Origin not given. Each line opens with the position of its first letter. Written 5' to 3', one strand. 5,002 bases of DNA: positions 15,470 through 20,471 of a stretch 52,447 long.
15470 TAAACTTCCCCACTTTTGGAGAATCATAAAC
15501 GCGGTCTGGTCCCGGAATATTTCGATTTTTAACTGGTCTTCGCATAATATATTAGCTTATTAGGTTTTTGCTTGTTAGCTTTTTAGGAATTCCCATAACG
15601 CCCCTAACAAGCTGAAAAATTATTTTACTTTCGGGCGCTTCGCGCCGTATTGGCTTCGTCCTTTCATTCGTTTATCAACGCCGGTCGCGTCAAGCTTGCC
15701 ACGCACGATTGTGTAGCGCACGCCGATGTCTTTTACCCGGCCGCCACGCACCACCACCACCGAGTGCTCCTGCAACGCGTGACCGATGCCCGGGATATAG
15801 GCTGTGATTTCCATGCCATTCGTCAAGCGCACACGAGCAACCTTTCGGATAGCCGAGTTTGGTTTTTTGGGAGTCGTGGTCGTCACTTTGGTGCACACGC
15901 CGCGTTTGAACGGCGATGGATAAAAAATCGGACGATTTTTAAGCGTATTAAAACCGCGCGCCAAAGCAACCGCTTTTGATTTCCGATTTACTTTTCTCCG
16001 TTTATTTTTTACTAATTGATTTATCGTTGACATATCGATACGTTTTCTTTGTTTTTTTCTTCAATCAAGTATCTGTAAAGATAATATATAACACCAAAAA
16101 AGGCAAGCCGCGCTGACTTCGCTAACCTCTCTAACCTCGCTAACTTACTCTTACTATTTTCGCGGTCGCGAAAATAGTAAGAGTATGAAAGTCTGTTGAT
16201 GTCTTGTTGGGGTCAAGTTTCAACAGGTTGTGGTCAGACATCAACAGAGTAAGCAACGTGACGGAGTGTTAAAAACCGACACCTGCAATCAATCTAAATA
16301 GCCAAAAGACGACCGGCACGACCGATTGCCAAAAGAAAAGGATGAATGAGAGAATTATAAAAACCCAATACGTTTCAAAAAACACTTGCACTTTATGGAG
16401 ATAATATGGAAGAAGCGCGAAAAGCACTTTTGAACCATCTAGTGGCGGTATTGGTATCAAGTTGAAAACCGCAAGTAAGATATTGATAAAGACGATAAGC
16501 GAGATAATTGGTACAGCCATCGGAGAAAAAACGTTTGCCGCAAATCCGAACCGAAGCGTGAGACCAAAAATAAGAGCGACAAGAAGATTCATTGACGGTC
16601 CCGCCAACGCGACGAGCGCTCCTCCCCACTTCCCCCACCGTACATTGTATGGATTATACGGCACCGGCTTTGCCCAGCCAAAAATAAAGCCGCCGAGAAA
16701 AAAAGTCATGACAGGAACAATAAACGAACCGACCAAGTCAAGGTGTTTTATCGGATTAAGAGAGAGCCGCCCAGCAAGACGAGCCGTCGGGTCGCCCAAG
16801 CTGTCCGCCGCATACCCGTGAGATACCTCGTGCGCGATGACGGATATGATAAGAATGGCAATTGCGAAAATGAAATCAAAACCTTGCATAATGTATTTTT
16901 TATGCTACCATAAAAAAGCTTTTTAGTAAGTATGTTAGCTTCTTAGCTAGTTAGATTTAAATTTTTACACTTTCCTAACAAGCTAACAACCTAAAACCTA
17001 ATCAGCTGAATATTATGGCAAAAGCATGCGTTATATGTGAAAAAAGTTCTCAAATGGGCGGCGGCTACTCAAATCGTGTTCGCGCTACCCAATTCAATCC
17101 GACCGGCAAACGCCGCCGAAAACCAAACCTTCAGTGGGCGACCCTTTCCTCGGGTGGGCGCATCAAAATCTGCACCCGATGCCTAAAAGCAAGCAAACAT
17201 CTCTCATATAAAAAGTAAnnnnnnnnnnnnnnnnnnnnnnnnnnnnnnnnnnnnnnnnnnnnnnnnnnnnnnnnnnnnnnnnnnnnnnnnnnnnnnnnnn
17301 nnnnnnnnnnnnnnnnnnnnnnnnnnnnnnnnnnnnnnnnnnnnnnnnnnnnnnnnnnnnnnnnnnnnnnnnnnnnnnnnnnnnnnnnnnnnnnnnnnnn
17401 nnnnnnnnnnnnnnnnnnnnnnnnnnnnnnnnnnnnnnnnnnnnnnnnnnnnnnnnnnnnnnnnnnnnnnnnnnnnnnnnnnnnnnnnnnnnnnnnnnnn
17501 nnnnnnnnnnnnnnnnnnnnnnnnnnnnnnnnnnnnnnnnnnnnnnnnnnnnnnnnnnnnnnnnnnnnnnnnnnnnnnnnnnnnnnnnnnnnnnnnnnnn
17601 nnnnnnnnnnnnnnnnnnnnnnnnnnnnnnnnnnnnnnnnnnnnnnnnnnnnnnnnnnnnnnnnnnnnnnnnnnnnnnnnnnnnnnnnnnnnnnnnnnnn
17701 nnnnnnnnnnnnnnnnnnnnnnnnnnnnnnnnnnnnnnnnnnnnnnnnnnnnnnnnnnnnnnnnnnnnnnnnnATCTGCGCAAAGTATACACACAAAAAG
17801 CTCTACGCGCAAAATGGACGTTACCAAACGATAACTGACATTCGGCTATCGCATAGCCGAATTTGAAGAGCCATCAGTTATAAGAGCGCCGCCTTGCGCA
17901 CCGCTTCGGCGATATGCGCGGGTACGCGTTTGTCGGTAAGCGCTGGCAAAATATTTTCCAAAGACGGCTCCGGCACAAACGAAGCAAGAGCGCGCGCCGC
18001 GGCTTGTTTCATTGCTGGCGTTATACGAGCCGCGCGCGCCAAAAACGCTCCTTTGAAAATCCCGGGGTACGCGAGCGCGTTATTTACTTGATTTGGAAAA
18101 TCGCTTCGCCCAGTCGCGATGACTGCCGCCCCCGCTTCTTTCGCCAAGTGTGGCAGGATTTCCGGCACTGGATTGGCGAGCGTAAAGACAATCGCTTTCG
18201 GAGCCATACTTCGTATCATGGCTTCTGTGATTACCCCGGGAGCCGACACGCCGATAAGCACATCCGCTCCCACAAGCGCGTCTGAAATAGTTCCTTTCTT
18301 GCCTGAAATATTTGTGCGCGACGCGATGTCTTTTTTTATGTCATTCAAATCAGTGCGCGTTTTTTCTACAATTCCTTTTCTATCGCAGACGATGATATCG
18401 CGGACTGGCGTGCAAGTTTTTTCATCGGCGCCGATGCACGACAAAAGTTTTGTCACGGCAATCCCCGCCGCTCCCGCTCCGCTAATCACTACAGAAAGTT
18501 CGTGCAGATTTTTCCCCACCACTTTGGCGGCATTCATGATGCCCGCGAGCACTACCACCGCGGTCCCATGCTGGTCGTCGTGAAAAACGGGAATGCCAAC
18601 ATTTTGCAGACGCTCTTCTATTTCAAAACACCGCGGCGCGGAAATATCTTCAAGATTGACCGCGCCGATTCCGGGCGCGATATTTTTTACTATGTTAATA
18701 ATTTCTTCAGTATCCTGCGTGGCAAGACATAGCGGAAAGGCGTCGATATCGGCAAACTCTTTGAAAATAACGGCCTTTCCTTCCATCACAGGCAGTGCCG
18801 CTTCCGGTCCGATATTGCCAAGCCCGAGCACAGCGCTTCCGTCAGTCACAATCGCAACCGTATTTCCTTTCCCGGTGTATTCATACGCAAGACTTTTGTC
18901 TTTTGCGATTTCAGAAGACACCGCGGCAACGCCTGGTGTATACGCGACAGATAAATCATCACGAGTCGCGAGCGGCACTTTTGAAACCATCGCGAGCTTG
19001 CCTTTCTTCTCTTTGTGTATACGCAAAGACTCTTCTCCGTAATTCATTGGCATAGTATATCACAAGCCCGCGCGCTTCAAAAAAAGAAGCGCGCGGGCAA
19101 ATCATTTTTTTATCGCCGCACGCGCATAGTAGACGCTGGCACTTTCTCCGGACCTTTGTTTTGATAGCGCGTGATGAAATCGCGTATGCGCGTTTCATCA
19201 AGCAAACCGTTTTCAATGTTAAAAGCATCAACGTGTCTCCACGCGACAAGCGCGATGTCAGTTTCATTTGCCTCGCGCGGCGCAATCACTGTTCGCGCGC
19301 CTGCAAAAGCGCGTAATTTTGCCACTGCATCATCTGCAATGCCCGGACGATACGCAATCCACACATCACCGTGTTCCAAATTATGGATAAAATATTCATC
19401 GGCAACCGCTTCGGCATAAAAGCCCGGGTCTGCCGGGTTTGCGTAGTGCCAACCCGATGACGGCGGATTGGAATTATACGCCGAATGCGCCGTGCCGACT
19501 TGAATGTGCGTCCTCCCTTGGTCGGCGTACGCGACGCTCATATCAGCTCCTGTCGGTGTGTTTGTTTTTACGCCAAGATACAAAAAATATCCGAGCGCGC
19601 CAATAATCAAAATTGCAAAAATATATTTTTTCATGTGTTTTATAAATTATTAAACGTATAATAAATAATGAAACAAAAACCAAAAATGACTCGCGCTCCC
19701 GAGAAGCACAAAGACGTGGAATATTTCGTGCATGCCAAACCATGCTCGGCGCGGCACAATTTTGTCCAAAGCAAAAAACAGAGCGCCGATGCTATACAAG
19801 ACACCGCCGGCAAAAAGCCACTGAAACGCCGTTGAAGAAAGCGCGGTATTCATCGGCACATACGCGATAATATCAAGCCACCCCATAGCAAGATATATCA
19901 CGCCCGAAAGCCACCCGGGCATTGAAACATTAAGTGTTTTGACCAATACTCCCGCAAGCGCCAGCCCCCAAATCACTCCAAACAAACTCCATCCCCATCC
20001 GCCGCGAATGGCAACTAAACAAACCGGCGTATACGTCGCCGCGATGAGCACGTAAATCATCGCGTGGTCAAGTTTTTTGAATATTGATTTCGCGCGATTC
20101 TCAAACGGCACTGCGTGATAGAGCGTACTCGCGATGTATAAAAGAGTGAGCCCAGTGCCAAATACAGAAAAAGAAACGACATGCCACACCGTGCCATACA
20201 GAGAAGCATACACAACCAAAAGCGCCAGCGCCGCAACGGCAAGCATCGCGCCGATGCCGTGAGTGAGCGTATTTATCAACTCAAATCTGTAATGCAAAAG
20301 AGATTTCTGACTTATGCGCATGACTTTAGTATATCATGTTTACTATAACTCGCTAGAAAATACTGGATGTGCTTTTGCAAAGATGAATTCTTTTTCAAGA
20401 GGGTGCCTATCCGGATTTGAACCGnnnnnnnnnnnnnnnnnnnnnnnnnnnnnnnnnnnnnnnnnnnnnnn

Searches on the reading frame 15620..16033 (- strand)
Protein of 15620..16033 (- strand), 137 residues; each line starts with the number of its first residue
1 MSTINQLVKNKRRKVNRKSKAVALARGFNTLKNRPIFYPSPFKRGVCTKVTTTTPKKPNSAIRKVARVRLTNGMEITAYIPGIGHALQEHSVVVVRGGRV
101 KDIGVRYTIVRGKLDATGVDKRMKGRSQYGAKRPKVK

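Call 37: search_protein_families(library=pfam, proteins=[window:15620-16033:-], max_evalue=0.001)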
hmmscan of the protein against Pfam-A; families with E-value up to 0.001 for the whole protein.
window:15620-16033:- (137 aa): 1 family
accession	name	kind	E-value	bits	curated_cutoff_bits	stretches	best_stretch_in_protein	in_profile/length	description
PF00164.32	Ribosom_S12_S23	-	4.6e-32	110.4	22.3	1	36-135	7-109/110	Ribosomal protein S12/S23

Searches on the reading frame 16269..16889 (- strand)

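Call 37: search_protein_families(library=pfam, proteins=[window:16269-16889:-], max_evalue=0.001)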
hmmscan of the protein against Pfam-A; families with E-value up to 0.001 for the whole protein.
window:16269-16889:- (206 aa): 1 family
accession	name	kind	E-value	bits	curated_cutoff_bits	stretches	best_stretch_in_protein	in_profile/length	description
PF02163.28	Peptidase_M50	-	6.6e-14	52.2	27.2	1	126-185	160-220/221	Peptidase family M50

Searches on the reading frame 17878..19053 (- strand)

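Call 37: search_protein_families(library=pfam, proteins=[window:17878-19053:-], max_evalue=0.001)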
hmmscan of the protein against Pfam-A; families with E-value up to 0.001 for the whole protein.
window:17878-19053:- (391 aa): 2 families
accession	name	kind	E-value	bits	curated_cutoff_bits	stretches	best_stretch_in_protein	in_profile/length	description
PF03949.21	Malic_M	-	1.1e-30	107.2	23.5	1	163-389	3-257/258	Malic enzyme, NAD binding domain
PF00390.24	malic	-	1.1e-27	97.5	23.1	1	19-150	3-182/182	Malic enzyme, N-terminal domain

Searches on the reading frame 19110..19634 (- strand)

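Call 37: search_protein_families(library=pfam, proteins=[window:19110-19634:-], max_evalue=0.001)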
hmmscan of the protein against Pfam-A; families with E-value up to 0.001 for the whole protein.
window:19110-19634:- (174 aa): 1 family
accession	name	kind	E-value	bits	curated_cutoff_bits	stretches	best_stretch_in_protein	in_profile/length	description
PF11303.13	DUF3105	-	8.5e-26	91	25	1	50-164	7-124/130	Protein of unknown function (DUF3105)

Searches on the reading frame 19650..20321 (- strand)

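Call 37: search_protein_families(library=pfam, proteins=[window:19650-20321:-], max_evalue=0.001)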
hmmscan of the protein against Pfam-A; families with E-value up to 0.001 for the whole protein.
window:19650-20321:- (223 aa): 1 family
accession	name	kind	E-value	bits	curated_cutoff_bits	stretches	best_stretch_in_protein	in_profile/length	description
PF03006.26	HlyIII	-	3.1e-49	168.1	26.2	1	13-213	5-224/224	Haemolysin-III related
